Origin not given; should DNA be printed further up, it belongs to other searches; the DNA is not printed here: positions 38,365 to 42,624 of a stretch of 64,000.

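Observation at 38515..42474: Single 1319-aa polypeptide combining SF3 helicase, AEP primase and proofreading family-B DNA polymerase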

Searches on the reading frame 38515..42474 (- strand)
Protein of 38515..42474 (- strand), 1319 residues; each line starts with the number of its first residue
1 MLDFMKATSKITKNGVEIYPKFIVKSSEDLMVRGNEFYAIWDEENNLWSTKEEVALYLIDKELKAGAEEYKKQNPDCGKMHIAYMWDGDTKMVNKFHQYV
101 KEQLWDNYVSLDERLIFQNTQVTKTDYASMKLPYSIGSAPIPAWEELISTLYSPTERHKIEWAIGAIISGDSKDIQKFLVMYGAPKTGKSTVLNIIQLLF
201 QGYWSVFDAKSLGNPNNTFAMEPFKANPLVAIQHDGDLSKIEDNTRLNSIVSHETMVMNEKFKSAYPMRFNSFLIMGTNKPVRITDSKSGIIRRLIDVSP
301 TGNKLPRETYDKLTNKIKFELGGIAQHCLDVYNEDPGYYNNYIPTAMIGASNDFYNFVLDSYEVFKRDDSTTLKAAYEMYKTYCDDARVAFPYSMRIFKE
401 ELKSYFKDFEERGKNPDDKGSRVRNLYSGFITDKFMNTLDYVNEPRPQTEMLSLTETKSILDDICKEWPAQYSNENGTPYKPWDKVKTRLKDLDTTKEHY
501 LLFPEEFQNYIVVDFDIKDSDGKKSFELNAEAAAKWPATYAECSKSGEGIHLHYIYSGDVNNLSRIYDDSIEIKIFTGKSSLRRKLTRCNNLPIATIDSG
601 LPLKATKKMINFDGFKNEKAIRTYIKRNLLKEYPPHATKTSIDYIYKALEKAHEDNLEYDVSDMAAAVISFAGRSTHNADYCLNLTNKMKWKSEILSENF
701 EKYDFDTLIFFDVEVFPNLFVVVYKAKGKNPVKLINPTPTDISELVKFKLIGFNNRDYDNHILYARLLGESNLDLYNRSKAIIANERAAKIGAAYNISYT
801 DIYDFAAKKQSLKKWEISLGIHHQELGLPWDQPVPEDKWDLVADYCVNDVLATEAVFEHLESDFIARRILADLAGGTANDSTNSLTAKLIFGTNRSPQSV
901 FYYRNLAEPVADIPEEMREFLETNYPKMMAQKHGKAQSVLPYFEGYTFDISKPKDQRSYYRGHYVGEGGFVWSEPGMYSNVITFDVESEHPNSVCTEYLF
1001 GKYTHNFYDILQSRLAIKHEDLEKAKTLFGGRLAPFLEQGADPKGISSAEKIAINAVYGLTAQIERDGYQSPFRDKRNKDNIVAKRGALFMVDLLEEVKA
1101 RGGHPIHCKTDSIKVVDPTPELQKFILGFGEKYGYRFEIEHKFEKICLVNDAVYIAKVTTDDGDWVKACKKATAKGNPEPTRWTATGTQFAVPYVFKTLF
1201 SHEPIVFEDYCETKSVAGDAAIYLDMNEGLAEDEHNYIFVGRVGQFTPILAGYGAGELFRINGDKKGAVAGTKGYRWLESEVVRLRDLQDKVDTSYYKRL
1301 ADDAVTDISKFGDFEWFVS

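Call 4: search_protein_families(library=pfam, proteins=[window:38515-42474:-], max_evalue=1)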
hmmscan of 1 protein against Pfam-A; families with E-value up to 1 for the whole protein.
window:38515-42474:- (1319 aa): 5 families
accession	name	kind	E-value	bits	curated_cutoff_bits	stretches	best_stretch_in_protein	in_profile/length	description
PF19263.5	DUF5906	-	7.8e-12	46.3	27.6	1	181-294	1-114/114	Family of unknown function (DUF5906)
PF22548.2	AEP-TOTE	-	0.025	14.6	27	1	488-560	68-138/230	TOTE conflict system, Archaeo-Eukaryotic Primase domain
PF03288.22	Pox_D5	-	0.067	14.1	21.4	1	356-422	8-71/86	Poxvirus D5 protein-like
PF04752.17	ChaC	-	0.14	12.6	21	1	644-692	111-157/176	ChaC-like protein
PF09250.16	Prim-Pol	-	0.2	12.5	22.8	1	508-564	56-112/158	Bifunctional DNA primase/polymerase, N-terminal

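Call 5: search_protein_families(library=phrogs, proteins=[window:38515-42474:-], max_evalue=0.01)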
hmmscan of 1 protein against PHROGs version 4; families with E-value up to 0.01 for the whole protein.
window:38515-42474:- (1319 aa): 10 families
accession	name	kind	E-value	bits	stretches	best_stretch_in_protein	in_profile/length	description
phrog_4210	-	DNA, RNA and nucleotide metabolism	0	1733.9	1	2-1318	1-1285/1304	DNA polymerase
phrog_1252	-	DNA, RNA and nucleotide metabolism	4.6e-38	132.2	1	693-1148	39-497/663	DNA polymerase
phrog_1829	-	DNA, RNA and nucleotide metabolism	5.4e-22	78.7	1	139-436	466-759/772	DNA primase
phrog_864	-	DNA, RNA and nucleotide metabolism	6.7e-20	72.2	1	125-424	311-620/1064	DNA primase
phrog_1156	-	DNA, RNA and nucleotide metabolism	4.5e-18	66.2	1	120-422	509-815/855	DNA primase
phrog_7601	-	unknown function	2e-12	48.1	1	171-413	15-261/289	-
phrog_6088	-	DNA, RNA and nucleotide metabolism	3.4e-11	43.3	1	139-390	468-728/772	DNA primase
phrog_3022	-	DNA, RNA and nucleotide metabolism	0.00012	21.6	1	474-576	45-148/788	DNA primase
phrog_13901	-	DNA, RNA and nucleotide metabolism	0.0072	16.5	0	508-573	82-147/341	DNA primase/helicase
phrog_17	-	DNA, RNA and nucleotide metabolism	0.008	15.1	0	809-867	775-831/1445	DNA polymerase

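Call 6: search_solved_structures(query=window:38515-42474:-, max_evalue=1, show_alignments=3)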
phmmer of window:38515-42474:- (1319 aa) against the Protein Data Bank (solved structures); distinct sequences matched with E-value up to 1: 3.
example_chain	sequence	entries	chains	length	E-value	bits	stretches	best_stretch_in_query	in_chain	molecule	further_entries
5mfd_A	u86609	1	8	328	0.07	13.9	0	140-237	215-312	YIIIM''6AII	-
4v3o_A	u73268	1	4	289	0.27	12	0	140-232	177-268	YIII_M5_AII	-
4db8_A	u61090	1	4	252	0.87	10.3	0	140-237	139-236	Armadillo-repeat Protein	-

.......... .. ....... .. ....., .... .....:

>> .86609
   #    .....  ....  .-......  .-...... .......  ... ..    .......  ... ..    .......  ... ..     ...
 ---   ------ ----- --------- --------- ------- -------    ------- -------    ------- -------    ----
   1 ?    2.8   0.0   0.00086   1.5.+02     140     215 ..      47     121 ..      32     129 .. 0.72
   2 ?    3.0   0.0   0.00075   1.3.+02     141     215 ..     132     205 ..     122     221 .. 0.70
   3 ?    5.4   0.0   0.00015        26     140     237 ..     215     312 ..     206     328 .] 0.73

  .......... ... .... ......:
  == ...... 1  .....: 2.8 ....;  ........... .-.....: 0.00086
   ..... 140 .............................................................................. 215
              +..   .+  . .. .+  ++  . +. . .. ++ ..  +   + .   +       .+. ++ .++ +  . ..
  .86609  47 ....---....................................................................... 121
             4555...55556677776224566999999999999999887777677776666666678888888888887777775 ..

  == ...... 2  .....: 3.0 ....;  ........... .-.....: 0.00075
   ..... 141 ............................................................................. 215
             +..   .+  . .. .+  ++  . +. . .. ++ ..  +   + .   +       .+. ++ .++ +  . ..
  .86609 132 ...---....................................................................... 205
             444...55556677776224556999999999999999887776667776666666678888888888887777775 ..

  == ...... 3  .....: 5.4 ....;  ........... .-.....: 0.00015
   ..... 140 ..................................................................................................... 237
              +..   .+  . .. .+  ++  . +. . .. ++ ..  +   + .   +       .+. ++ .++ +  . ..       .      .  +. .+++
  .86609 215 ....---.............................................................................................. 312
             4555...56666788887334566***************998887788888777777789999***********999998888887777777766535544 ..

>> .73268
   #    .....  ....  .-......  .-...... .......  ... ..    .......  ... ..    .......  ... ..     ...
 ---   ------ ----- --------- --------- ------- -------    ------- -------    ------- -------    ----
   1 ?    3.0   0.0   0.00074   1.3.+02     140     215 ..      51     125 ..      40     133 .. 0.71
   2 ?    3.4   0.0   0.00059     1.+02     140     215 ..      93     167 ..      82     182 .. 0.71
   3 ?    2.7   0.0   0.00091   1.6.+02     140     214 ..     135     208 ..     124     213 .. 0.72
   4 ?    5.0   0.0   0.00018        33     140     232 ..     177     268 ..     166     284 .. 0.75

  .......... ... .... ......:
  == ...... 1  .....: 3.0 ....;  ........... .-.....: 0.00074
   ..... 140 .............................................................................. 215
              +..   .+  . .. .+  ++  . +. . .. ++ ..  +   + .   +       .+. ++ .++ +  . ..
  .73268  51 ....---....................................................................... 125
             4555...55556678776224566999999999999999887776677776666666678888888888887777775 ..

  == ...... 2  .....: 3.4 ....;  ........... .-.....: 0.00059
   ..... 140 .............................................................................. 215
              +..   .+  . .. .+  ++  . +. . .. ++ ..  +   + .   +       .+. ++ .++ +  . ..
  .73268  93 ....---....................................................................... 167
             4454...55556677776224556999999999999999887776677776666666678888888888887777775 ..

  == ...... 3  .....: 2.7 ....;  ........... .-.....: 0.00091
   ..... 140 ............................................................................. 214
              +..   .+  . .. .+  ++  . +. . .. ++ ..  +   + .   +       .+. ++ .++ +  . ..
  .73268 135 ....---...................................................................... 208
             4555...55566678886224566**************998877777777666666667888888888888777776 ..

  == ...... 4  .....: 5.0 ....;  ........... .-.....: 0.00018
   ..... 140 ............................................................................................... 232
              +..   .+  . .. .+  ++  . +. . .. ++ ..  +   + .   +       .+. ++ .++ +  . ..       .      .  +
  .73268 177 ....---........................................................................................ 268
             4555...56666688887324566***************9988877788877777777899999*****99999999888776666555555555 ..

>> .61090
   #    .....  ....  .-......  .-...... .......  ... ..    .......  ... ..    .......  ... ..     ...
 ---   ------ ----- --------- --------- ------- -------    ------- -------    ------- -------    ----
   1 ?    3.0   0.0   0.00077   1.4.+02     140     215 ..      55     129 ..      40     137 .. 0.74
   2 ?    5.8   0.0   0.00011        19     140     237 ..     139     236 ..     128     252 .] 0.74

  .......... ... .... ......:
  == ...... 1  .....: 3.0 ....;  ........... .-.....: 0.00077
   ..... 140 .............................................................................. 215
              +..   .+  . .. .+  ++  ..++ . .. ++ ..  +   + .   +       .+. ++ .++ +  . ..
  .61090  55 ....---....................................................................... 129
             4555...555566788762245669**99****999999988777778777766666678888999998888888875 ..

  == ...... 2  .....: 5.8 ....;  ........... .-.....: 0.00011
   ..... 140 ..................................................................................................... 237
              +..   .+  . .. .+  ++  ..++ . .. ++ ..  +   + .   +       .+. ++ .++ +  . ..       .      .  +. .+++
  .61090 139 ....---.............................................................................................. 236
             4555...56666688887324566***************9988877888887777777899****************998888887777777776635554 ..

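Call 7: search_dna_similar(query=window:38515-42474:-, collection=phages, mode=protein, max_rows=40)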
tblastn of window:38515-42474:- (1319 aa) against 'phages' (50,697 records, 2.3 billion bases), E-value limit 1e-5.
Records with a match: 393; places in all: 393; records where one place covers at least 80% of the query: 252.
Best place of each record, by identity: <60% 393.
By first word of the organism name: Enterococcus 105; Arthrobacter 95; Gordonia 55; Streptomyces 54; Lactococcus 25; Siphovirus 12; Curtobacterium 7; Listeria 5; Bacteriophage 4; Microbacterium 4; and 15 more.
By host as written in the record: Arthrobacter sp. ATCC 21022 62; Enterococcus faecalis 38; Gordonia rubripertincta NRRL B-16540 36; Streptomyces griseus ATCC 10137 18; Lactococcus lactis 18; - 15; Arthrobacter globiformis B-2979 15; Gordonia terrae 3612 15; and 82 more.
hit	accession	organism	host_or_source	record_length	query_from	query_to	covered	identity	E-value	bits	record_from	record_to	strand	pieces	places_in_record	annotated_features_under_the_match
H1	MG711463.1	Faecalibacterium phage FP_oengus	Faecalibacterium prausnitzii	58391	1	1319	100%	52.4%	0e+0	1364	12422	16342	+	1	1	helicase/polymerase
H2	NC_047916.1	Faecalibacterium phage FP_oengus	Faecalibacterium prausnitzii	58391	1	1319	100%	52.4%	0e+0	1364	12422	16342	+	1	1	DNA polymerase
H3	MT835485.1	Bacteriophage sp.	human fecal samples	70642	1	1319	100%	51.3%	0e+0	1365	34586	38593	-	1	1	record has no annotation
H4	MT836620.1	Bacteriophage sp.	human fecal samples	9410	1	1313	100%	49.5%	0e+0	1308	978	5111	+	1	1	record has no annotation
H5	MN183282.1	Arthrobacter phage Qui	Arthrobacter globiformis NRRL B-2979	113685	1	1318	100%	48.5%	0e+0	1177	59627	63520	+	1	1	109: DNA primase/polymerase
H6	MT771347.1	Arthrobacter phage Paella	Arthrobacter globiformis NRRL B-2979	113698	1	1318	100%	48.5%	0e+0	1177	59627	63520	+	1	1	109: DNA primase/polymerase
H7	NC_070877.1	Arthrobacter phage Qui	Arthrobacter globiformis NRRL B-2979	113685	1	1318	100%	48.5%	0e+0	1177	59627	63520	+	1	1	109: DNA primase/polymerase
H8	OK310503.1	Arthrobacter phage Tokki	Arthrobacter globiformis B-2979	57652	2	1319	100%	48.0%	0e+0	1201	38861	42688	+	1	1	62: DNA primase/polymerase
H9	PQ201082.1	Arthrobacter phage Phaby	Arthrobacter globiformis B-2979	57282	2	1319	100%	48.0%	0e+0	1200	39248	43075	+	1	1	59: DNA primase/polymerase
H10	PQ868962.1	Curtobacterium phage JoyLin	Curtobacterium flaccumfaciens NRRL ...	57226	2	1318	100%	48.0%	0e+0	1159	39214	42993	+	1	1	55: DNA primase/polymerase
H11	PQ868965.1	Curtobacterium phage Yotsuba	Curtobacterium flaccumfaciens NRRL ...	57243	2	1318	100%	48.0%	0e+0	1159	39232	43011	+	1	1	55: DNA primase/polymerase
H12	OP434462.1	Arthrobacter phage LilHuddy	Arthrobacter globiformis B-2979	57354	2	1319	100%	47.9%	0e+0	1199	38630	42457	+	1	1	58: DNA primase/polymerase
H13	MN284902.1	Arthrobacter phage Makai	Arthrobacter globiformis NRRL B-2979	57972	2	1319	100%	47.9%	0e+0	1197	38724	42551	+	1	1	57: DNA primase/polymerase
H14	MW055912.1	Arthrobacter phage Truckee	Arthrobacter globiformis B-2979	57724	2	1319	100%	47.9%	0e+0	1197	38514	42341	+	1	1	55: DNA primase/polymerase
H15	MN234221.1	Arthrobacter phage Shepard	Arthrobacter globiformis NRRL B-2979 SEA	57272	2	1319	100%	47.9%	0e+0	1197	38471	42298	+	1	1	59: DNA primase/polymerase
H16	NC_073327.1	Arthrobacter phage Niktson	Arthrobacter sp. ATCC 21022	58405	2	1319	100%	47.8%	0e+0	1189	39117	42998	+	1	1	DNA polymerase/primase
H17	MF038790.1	Arthrobacter phage Niktson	Arthrobacter sp. ATCC 21022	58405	2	1319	100%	47.8%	0e+0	1189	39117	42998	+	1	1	DNA primase/polymerase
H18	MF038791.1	Arthrobacter phage ElephantMan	Arthrobacter sp. ATCC 21022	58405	2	1319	100%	47.8%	0e+0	1189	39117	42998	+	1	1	DNA primase/polymerase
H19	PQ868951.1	Curtobacterium phage Pippin15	Curtobacterium flaccumfaciens NRRL ...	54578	2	1319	100%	47.8%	0e+0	1170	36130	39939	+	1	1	56: DNA primase/polymerase | 57: hypothetical protein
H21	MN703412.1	Arthrobacter phage Giantsbane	Arthrobacter globiformis B-2979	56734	2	1319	100%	47.6%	0e+0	1193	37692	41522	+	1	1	59: DNA primase/polymerase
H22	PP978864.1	Arthrobacter phage Brunswick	Arthrobacter sp. ATCC 21022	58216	2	1319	100%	47.6%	0e+0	1186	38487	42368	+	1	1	57: DNA primase/polymerase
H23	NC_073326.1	Arthrobacter phage Teacup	Arthrobacter sp. ATCC 21022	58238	2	1319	100%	47.6%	0e+0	1184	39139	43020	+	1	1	57: DNA polymerase/primase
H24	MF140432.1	Arthrobacter phage Teacup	Arthrobacter sp. ATCC 21022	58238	2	1319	100%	47.6%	0e+0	1184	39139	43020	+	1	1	57: DNA primase/polymerase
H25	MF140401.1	Arthrobacter phage Caterpillar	Arthrobacter sp. ATCC 21022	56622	1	1319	100%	47.4%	0e+0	1185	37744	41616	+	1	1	54: DNA primase/polymerase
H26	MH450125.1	Arthrobacter phage MediumFry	Arthrobacter sp. ATCC 21022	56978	1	1319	100%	47.4%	0e+0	1184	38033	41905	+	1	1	55: DNA primase/polymerase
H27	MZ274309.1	Arthrobacter phage CastorTray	Arthrobacter sp. ATCC 21022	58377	2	1319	100%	47.3%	0e+0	1180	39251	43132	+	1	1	59: DNA primase/polymerase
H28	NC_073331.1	Arthrobacter phage CastorTray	Arthrobacter sp. ATCC 21022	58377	2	1319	100%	47.3%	0e+0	1180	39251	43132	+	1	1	59: DNA primase/polymerase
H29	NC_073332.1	Arthrobacter phage Tatanka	Arthrobacter sp. ATCC 21022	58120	2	1319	100%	47.3%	0e+0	1180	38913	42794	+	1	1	53: DNA polymerase/primase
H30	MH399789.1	Arthrobacter phage Tatanka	Arthrobacter sp. ATCC 21022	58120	2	1319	100%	47.3%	0e+0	1180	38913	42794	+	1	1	53: DNA primase/polymerase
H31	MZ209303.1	Arthrobacter phage DevitoJr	Arthrobacter sp. ATCC 21022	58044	2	1319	100%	47.3%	0e+0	1179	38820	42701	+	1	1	56: DNA primase/polymerase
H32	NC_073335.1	Arthrobacter phage DevitoJr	Arthrobacter sp. ATCC 21022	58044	2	1319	100%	47.3%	0e+0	1179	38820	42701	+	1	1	56: DNA primase/polymerase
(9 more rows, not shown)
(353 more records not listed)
